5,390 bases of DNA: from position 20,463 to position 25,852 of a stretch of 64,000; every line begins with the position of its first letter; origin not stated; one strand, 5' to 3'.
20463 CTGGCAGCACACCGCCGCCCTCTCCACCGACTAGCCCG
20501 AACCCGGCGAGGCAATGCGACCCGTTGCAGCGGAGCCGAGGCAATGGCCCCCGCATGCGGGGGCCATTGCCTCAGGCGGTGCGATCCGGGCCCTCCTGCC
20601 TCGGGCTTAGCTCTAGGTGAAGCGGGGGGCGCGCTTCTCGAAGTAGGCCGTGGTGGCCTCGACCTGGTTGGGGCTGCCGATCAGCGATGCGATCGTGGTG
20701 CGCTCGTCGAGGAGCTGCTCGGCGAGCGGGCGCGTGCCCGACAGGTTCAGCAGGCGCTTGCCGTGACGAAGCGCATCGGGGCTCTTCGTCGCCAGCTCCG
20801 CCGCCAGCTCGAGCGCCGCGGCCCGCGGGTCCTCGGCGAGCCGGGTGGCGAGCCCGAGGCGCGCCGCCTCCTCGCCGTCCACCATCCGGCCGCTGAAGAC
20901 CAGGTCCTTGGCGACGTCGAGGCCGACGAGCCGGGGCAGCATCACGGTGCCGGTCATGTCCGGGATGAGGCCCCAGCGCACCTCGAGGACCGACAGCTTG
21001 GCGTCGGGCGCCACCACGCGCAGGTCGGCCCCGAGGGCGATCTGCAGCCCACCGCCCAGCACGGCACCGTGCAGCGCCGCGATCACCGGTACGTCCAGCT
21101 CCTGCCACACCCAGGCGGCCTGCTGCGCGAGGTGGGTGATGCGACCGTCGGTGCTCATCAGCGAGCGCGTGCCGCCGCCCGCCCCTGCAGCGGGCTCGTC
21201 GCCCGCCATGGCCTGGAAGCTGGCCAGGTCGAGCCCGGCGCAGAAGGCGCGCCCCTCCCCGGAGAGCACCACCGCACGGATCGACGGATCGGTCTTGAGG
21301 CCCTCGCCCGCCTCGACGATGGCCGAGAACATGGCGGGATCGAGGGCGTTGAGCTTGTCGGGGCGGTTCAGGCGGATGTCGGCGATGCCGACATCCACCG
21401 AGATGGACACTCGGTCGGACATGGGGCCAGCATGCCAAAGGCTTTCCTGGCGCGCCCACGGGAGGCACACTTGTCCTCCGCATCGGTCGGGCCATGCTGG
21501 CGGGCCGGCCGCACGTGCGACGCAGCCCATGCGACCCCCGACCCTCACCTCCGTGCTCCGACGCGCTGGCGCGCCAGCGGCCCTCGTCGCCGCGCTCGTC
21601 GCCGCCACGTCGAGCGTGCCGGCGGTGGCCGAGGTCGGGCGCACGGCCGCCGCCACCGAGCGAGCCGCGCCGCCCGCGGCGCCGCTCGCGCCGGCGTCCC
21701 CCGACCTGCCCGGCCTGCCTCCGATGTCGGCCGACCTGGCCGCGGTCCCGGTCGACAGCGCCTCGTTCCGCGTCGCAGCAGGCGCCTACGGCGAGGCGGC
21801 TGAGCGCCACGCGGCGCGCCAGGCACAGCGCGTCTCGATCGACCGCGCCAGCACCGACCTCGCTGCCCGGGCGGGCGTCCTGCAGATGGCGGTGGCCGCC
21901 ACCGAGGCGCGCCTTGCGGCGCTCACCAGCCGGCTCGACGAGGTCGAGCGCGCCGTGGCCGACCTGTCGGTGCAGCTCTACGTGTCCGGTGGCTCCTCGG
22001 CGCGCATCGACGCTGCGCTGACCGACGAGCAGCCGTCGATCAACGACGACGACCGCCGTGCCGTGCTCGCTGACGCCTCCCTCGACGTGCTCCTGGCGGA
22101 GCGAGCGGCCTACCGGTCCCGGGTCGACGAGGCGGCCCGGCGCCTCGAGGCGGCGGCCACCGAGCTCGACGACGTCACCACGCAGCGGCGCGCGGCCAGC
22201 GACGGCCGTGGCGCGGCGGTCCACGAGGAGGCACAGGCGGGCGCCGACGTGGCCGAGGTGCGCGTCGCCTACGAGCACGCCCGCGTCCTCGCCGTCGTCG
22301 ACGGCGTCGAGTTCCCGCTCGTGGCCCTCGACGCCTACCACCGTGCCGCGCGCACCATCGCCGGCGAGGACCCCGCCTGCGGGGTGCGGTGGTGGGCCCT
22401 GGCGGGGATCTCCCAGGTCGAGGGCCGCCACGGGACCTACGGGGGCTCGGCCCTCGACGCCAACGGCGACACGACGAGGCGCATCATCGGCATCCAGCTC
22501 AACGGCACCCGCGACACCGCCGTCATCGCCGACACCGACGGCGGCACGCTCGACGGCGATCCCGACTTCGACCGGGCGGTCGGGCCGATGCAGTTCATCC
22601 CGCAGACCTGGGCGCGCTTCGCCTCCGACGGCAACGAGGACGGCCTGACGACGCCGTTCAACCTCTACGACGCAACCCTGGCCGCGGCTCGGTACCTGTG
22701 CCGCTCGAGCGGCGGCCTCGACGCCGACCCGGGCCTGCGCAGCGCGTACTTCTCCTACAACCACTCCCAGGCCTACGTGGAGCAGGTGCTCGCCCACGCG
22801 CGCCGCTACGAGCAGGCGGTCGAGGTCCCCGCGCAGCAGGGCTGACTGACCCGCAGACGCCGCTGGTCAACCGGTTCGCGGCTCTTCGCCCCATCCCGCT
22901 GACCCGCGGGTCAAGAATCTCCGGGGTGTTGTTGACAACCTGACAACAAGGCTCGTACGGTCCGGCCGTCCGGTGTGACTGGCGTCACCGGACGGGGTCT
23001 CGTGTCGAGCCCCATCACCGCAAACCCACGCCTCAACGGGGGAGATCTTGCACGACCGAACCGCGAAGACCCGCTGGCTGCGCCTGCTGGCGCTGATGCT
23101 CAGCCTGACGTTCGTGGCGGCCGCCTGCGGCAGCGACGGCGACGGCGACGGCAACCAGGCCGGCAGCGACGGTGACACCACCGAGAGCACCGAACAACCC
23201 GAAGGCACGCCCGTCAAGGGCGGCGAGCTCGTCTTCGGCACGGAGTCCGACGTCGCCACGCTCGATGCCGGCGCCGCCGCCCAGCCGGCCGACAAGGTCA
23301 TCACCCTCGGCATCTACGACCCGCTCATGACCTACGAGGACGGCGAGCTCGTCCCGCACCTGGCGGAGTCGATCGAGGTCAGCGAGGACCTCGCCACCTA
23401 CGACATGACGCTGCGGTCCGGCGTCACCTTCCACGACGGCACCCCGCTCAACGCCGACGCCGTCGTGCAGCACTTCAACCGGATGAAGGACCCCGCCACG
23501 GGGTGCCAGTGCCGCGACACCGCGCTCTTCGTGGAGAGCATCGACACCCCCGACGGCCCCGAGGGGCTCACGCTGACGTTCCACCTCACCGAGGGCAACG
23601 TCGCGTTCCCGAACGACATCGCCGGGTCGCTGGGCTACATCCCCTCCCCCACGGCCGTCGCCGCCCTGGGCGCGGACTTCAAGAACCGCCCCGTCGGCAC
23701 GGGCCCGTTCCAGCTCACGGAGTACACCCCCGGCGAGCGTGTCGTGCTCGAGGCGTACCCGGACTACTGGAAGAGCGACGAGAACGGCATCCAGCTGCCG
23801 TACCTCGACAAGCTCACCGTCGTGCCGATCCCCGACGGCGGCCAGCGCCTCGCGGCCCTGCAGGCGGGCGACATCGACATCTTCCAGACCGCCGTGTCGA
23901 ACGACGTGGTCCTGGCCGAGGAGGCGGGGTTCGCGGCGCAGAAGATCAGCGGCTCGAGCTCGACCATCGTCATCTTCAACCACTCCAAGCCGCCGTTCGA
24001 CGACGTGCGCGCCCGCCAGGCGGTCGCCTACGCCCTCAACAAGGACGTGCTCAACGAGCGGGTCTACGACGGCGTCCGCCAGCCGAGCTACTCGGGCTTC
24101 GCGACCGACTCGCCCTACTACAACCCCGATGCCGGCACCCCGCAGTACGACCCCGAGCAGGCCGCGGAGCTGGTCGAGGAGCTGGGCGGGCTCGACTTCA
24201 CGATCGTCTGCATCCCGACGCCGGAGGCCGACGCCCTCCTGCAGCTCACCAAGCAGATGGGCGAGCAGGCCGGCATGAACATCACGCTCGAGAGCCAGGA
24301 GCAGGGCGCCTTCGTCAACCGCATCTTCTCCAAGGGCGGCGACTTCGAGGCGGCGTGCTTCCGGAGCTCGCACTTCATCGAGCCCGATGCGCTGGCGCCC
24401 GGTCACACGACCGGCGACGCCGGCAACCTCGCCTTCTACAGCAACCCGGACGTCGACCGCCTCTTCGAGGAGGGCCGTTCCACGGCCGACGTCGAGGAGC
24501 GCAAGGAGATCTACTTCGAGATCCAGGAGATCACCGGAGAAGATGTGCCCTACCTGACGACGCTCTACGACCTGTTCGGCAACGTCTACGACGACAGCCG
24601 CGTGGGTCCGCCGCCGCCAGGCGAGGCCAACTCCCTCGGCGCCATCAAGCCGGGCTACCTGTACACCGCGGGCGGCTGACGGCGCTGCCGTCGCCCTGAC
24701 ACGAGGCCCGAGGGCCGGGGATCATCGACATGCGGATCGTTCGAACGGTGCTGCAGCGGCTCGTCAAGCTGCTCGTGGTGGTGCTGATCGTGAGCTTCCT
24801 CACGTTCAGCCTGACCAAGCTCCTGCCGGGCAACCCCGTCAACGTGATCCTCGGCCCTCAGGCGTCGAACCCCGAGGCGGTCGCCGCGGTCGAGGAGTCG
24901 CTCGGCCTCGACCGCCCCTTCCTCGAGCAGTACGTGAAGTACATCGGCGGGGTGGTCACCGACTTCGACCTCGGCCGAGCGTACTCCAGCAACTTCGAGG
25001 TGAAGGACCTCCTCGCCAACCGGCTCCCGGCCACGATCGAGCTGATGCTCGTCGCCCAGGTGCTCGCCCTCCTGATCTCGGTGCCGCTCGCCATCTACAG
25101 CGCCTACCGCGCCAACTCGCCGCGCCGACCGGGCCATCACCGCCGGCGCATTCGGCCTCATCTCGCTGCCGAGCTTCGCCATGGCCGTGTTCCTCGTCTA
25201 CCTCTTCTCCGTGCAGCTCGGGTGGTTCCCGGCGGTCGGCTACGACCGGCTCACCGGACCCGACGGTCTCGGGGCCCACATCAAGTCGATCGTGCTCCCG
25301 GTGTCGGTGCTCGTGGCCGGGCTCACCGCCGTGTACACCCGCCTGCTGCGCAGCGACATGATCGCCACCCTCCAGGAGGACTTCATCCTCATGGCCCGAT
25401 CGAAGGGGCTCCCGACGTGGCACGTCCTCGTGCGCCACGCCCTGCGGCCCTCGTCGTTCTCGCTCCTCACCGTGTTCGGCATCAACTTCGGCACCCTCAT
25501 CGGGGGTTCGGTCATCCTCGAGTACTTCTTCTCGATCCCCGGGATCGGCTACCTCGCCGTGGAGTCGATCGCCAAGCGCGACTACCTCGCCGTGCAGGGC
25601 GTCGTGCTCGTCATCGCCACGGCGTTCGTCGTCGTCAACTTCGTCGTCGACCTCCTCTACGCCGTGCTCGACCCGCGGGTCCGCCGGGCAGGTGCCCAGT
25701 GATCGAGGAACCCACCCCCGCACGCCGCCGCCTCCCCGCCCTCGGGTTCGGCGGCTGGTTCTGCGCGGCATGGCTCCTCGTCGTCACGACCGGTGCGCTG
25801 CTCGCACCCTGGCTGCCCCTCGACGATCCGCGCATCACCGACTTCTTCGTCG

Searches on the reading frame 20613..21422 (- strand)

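Call 84: search_protein_families(library=pfam, proteins=[window:20613-21422:-], max_evalue=0.0001)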
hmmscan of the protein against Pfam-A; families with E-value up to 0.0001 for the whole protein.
window:20613-21422:- (269 aa): 2 families
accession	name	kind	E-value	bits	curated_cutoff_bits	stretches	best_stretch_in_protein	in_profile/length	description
PF00378.25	ECH_1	-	5.9e-44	150.7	27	1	12-269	5-249/251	Enoyl-CoA hydratase/isomerase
PF16113.10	ECH_2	-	5.7e-35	121.8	27.2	1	16-262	4-239/335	Enoyl-CoA hydratase/isomerase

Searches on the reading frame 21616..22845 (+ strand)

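Call 84: search_protein_families(library=pfam, proteins=[window:21616-22845:+], max_evalue=0.0001)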
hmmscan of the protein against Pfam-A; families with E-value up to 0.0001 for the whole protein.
window:21616-22845:+ (409 aa): 1 family
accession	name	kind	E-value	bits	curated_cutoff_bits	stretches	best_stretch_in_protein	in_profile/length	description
PF13406.11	SLT_2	-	2.2e-05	24.2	24.3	0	321-363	155-198/292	Transglycosylase SLT domain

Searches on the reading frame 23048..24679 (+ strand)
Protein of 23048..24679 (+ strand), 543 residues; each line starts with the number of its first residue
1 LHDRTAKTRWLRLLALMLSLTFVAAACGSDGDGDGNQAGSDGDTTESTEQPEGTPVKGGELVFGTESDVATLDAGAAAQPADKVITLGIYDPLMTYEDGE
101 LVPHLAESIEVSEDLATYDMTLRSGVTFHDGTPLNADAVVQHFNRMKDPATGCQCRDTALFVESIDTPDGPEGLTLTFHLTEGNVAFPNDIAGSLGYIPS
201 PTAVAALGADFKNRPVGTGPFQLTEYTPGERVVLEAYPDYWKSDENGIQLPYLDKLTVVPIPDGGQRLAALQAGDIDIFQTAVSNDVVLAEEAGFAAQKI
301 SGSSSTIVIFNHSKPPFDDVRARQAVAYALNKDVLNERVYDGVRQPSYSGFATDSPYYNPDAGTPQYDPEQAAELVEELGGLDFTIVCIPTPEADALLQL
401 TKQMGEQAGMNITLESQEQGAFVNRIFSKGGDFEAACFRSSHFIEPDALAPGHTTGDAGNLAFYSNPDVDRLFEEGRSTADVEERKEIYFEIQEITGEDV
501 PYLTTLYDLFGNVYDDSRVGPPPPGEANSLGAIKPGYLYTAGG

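Call 84: search_protein_families(library=pfam, proteins=[window:23048-24679:+], max_evalue=0.0001)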
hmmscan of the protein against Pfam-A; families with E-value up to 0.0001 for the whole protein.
window:23048-24679:+ (543 aa): 1 family
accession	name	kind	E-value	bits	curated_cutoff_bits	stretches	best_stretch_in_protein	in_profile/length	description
PF00496.27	SBP_bac_5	-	6.8e-73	246.3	32.4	1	100-436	1-342/368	Bacterial extracellular solute-binding proteins, family 5 Middle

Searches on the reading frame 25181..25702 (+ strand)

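Call 62: search_protein_families(library=pfam, proteins=[window:25181-25702:+], max_evalue=0.001)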
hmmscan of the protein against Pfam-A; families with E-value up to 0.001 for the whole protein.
window:25181-25702:+ (173 aa): 1 family
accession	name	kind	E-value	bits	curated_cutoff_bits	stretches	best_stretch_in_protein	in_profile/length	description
PF00528.27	BPD_transp_1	-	6.8e-32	111.1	26.4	1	2-169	36-184/184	Binding-protein-dependent transport system inner membrane component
